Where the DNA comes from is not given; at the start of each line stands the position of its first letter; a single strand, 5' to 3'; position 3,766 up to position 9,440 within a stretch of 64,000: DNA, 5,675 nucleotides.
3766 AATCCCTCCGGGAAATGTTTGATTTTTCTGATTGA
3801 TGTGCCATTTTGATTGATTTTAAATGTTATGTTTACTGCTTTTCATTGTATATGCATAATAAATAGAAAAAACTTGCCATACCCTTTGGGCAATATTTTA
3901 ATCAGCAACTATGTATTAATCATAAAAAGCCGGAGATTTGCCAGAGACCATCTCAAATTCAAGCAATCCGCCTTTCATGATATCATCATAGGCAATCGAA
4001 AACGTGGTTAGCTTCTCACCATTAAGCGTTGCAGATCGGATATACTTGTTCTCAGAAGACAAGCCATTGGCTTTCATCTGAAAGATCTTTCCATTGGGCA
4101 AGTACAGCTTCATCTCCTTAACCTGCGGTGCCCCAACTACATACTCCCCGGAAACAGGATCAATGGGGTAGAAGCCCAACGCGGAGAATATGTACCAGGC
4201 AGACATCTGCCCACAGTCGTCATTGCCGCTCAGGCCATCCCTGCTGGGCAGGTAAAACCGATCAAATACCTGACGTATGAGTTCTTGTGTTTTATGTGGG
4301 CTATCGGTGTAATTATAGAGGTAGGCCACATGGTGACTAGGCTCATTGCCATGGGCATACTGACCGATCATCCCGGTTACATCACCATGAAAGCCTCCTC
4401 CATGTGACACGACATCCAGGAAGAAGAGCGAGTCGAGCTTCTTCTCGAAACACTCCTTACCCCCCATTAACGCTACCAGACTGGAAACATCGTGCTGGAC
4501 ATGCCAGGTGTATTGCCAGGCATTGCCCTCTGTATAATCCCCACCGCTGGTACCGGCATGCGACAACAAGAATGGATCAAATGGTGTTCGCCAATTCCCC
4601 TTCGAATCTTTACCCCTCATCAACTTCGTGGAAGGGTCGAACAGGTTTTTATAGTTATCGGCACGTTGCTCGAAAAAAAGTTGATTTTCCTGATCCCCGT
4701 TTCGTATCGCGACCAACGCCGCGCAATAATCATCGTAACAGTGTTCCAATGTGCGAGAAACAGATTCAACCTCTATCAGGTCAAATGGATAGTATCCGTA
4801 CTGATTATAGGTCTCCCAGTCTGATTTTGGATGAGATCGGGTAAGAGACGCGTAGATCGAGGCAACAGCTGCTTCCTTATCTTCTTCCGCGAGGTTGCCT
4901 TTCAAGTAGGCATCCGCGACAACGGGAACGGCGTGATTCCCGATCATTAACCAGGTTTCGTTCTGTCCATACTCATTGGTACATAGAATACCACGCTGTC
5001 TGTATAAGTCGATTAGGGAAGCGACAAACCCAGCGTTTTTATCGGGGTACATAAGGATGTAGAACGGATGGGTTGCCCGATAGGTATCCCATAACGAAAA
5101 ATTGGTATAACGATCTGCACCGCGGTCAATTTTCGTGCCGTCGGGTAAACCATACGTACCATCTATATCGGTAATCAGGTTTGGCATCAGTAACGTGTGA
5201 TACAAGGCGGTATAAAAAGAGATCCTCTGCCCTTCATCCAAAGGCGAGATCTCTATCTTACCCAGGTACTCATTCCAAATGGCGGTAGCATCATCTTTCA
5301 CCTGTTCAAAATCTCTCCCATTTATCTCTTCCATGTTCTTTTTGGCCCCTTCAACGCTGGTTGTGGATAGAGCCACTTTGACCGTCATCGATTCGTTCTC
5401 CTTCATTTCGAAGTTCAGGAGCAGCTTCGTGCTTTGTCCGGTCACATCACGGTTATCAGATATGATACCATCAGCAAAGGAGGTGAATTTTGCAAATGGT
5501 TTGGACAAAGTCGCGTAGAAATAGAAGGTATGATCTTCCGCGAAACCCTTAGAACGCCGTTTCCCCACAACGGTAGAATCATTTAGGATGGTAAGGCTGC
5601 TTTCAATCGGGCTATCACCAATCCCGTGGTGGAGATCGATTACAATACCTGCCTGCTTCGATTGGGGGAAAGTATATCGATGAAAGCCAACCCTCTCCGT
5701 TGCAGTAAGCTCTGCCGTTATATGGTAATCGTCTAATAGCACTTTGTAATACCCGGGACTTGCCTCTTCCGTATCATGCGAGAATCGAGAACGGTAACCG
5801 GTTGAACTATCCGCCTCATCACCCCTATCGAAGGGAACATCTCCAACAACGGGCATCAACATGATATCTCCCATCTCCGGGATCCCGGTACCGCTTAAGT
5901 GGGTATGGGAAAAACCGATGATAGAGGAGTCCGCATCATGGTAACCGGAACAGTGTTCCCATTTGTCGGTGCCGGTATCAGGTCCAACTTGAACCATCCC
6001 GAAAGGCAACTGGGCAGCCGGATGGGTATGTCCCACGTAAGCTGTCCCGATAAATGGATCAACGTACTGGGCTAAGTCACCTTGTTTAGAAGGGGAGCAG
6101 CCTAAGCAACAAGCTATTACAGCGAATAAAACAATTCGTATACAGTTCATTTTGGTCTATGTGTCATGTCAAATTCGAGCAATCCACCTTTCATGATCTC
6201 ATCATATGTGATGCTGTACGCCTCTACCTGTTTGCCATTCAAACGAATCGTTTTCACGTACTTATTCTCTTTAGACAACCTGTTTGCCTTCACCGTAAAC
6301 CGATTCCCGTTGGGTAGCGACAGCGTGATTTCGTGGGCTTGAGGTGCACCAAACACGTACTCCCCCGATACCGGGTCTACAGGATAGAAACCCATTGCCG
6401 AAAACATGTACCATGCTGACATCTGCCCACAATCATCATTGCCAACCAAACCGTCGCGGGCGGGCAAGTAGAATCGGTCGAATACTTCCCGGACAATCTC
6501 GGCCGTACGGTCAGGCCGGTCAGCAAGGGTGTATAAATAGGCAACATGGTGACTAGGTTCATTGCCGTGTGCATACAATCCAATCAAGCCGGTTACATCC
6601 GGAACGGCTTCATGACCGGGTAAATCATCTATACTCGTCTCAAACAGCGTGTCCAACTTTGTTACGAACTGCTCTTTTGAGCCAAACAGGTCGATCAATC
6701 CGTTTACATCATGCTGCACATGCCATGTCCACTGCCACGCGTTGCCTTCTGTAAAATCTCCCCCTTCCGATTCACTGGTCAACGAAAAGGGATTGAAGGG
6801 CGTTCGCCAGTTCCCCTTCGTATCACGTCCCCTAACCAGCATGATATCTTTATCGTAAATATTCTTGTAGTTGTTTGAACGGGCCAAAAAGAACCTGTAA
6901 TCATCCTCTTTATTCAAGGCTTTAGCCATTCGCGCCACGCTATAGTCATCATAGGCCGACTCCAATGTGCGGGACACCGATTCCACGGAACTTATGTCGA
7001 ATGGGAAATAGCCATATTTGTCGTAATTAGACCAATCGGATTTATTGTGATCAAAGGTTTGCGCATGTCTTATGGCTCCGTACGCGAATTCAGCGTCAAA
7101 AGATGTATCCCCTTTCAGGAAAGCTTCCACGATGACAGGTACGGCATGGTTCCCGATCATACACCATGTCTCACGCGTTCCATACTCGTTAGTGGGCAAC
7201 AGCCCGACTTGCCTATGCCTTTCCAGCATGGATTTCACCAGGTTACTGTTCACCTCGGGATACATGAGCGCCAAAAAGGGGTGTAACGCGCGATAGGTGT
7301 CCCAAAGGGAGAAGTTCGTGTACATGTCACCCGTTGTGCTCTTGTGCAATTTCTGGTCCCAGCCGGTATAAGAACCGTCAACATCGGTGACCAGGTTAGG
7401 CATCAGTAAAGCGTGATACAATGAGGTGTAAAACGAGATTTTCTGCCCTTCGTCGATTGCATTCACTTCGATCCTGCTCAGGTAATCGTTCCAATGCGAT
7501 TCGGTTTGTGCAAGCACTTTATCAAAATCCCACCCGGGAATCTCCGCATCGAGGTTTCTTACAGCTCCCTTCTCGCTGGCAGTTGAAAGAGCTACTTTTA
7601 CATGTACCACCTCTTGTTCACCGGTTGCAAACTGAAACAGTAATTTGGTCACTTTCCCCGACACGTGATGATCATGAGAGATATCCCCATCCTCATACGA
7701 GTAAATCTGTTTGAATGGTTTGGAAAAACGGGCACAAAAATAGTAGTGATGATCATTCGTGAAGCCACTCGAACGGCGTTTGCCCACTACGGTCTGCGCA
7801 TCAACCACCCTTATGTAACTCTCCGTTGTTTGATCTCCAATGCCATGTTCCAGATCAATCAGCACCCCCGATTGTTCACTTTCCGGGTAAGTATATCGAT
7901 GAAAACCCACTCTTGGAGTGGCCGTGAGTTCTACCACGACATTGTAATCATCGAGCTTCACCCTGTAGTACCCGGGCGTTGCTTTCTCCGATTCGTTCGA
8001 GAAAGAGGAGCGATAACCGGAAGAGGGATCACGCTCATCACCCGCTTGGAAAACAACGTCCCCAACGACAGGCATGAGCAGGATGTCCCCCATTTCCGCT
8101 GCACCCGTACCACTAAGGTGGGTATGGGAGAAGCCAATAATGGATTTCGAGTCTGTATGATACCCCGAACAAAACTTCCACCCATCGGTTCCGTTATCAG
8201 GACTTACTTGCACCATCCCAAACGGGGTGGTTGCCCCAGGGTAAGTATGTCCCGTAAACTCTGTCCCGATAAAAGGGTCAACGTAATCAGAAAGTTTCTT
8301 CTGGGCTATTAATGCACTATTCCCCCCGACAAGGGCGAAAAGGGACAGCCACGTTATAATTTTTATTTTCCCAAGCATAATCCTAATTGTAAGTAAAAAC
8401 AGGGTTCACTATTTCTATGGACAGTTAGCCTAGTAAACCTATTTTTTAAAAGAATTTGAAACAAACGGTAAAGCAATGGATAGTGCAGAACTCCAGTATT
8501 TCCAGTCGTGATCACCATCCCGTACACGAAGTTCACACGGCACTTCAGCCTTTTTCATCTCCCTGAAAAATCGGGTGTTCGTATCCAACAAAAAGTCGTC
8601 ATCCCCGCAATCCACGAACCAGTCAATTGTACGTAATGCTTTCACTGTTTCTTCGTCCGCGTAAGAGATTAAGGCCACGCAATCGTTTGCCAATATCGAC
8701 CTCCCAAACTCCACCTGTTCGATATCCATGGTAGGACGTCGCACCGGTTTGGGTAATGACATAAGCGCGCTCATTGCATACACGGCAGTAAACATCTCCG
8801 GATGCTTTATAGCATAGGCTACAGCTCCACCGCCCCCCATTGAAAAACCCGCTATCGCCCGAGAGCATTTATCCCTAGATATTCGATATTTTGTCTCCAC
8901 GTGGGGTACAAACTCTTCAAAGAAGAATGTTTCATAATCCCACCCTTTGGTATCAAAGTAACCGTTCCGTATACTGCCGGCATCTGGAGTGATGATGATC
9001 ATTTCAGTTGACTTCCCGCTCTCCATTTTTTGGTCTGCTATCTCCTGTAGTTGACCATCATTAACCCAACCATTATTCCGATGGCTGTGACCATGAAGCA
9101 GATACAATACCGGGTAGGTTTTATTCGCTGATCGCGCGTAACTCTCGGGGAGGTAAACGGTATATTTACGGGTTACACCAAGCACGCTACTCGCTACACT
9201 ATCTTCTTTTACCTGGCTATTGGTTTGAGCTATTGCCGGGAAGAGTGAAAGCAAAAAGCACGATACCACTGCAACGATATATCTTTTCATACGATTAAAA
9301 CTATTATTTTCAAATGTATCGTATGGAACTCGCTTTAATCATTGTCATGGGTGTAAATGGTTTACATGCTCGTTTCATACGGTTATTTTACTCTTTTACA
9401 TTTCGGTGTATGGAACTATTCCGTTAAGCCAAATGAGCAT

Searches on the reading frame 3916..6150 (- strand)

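Call 26: search_protein_families(library=pfam, proteins=[window:3916-6150:-], max_evalue=0.001)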
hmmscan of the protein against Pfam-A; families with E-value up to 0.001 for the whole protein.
window:3916-6150:- (744 aa): 2 families
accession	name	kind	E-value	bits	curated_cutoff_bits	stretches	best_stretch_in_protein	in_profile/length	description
PF07971.18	Glyco_hydro_92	-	6e-162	540.2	24.6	1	268-735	1-463/464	Glycosyl hydrolase family 92 catalytic domain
PF17678.7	Glyco_hydro_92N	-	3.8e-85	285.9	34.5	1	29-262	1-236/236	Glycosyl hydrolase family 92 N-terminal domain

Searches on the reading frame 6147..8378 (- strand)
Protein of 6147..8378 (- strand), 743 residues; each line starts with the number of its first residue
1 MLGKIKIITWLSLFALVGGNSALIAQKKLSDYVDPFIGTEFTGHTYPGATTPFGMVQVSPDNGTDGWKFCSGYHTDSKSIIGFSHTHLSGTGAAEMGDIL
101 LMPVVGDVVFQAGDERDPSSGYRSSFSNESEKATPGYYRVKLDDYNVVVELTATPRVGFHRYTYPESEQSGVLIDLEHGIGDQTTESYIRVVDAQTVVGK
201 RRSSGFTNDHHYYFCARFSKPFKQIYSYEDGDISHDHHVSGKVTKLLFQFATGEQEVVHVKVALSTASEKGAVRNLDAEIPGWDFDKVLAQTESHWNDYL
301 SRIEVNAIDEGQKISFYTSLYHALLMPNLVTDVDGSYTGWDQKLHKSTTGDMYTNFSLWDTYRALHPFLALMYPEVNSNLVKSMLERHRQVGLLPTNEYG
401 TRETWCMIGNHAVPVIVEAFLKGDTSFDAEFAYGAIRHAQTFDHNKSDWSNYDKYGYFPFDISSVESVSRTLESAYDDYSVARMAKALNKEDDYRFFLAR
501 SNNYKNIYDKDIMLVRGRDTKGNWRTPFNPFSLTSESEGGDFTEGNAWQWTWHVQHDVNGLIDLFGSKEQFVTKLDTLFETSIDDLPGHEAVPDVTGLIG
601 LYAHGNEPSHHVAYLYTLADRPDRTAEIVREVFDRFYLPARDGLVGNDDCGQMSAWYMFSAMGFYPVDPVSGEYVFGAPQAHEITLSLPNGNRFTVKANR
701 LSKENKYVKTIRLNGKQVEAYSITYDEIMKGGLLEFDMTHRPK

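Call 26: search_protein_families(library=pfam, proteins=[window:6147-8378:-], max_evalue=0.001)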
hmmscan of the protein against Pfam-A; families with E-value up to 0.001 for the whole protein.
window:6147-8378:- (743 aa): 2 families
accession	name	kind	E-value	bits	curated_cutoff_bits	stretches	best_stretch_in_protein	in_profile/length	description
PF07971.18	Glyco_hydro_92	-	2.6e-172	574.4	24.6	1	271-739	1-463/464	Glycosyl hydrolase family 92 catalytic domain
PF17678.7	Glyco_hydro_92N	-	4.1e-85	285.8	34.5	1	32-265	1-236/236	Glycosyl hydrolase family 92 N-terminal domain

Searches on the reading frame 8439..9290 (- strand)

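Call 26: search_protein_families(library=pfam, proteins=[window:8439-9290:-], max_evalue=0.001)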
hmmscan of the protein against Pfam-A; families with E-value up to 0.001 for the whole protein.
window:8439-9290:- (283 aa): 1 family
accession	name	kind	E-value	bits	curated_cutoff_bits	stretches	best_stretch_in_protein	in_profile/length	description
PF00756.26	Esterase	-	6.4e-32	111.7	22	1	34-275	1-249/251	Putative esterase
